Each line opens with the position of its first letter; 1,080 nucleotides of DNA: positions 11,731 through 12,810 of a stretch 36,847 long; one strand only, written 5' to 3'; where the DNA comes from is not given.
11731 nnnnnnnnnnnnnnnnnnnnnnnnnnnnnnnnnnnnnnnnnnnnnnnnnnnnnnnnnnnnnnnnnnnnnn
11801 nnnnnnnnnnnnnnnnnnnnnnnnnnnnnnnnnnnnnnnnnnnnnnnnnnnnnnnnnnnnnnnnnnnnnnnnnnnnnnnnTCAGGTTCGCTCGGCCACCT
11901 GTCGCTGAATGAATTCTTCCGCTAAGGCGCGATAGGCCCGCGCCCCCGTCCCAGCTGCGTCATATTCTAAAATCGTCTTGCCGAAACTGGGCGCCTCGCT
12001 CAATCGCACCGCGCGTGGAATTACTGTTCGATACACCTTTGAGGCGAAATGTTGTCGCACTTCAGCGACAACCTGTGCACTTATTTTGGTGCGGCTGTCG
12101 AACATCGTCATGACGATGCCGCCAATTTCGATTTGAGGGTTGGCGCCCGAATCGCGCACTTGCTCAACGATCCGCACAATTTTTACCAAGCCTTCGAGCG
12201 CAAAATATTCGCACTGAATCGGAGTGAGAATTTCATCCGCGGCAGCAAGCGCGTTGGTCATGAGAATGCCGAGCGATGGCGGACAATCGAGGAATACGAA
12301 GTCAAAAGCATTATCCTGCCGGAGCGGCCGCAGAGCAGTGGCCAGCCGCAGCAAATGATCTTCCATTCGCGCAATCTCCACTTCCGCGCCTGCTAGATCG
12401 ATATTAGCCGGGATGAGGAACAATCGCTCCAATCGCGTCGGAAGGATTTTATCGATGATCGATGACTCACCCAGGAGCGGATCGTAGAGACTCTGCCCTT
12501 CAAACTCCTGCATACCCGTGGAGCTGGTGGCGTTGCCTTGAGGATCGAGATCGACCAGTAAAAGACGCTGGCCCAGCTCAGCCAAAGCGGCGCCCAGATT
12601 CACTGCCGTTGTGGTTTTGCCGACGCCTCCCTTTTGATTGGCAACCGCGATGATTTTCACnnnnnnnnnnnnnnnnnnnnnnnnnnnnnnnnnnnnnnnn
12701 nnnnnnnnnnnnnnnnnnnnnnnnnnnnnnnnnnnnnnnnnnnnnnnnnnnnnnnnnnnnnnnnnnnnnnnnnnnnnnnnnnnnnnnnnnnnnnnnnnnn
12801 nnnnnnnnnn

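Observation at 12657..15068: Orphan LanB-like enzyme: glutamylation/PEARL-type domain with no elimination domain, cyclase, transporter or precursor nearby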

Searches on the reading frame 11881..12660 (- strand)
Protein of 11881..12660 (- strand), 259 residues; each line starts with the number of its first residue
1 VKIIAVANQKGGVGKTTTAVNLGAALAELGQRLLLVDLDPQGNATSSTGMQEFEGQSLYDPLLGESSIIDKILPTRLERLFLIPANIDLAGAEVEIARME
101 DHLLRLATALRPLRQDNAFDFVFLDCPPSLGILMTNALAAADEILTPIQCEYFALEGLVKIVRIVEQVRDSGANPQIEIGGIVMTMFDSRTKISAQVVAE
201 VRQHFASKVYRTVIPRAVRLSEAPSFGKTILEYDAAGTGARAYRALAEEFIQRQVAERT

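Call 6: search_protein_families(library=pfam, proteins=[window:11881-12660:-], max_evalue=0.001)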
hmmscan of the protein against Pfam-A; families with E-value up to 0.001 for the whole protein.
window:11881-12660:- (259 aa): 8 families
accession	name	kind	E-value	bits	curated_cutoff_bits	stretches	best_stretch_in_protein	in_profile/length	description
PF13614.12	AAA_31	-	1.7e-57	194.7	27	1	1-179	1-177/177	AAA domain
PF01656.29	CbiA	-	2.8e-27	95.6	25.4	1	4-230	1-125/125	CobQ/CobB/MinD/ParA nucleotide binding domain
PF00142.24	Fer4_NifH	-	2.8e-13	50.4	25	1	9-47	7-45/271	4Fe-4S iron sulfur cluster binding proteins, NifH/frxC family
PF09140.17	MipZ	-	1.4e-12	47.9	20.7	1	3-41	2-40/262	ATPase MipZ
PF06564.18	CBP_BcsQ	-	3.7e-10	40.2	21.3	1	1-152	1-149/234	Cellulose biosynthesis protein BcsQ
PF10609.15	ParA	-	1.5e-09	38.1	27.1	1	2-131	4-124/246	NUBPL iron-transfer P-loop NTPase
PF02374.21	ArsA_ATPase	-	7.9e-07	29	24.3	1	2-43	2-42/305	Anion-transporting ATPase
PF07015.17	VirC1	-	0.00056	19.8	24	0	1-39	1-39/231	VirC1 protein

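Call 50: search_protein_families(library=ncbifam, proteins=[window:11881-12660:-], max_evalue=0.00001)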
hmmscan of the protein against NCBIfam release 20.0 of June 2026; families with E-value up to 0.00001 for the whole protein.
window:11881-12660:- (259 aa): 23 families
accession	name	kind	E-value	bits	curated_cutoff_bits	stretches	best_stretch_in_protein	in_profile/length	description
NF041546.1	ParA_partition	equivalog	2.6e-32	112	180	2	3-52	1-50/203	ParA family partition ATPase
TIGR03453.1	partition_RepA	equivalog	1.7e-31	109.4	348.45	1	2-242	105-362/387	plasmid partitioning protein RepA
TIGR01969.1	minD_arch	subfamily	3.8e-25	88.5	201.75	1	3-252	2-232/251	cell division ATPase MinD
NF041283.1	PrgP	equivalog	6.1e-23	81.5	400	1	2-222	3-230/297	ParA superfamily DNA segregation protein PrgP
TIGR03371.1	cellulose_yhjQ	equivalog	9.3e-19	67.9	157.85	1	1-248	1-239/246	cellulose biosynthesis protein BcsQ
NF010443.0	PRK13869.1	subfamily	2.6e-18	66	446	1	2-232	122-369/405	plasmid-partitioning protein RepA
TIGR01968.1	minD_bact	equivalog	1e-15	57.8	212.9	1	2-250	2-236/261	septum site-determining protein MinD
TIGR01287.1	nifH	equivalog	7.6e-15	55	394.35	2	139-253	139-247/275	nitrogenase iron protein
NF009701.0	PRK13230.1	subfamily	2.9e-13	49.5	350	1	3-48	3-47/291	nitrogenase reductase-like protein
NF010259.0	PRK13705.1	equivalog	1.4e-12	47.3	725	1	3-215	108-333/388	plasmid-partitioning protein SopA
NF033200.1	F430_CfbC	exception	3e-11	43.2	402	0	4-46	3-44/260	Ni-sirohydrochlorin a,c-diamide reductive cyclase ATP-dependent reductase subunit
TIGR01007.1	eps_fam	subfamily_domain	4.3e-11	42.7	108.05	1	1-150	17-160/204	polysaccharide biosynthesis tyrosine autokinase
TIGR03018.1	pepcterm_TyrKin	hypoth_equivalog_domain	5.1e-09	35.8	230.65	1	2-145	36-176/207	XrtA-associated tyrosine autokinase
TIGR01281.1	DPOR_bchL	equivalog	2.2e-08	33.8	345.15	1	4-46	3-44/268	ferredoxin:protochlorophyllide reductase (ATP-dependent) iron-sulfur ATP-binding protein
NF047398.1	AAA_KGGVGR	domain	1.1e-07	32.4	90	1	1-39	2-40/190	KGGVGR-motif variant AAA ATPase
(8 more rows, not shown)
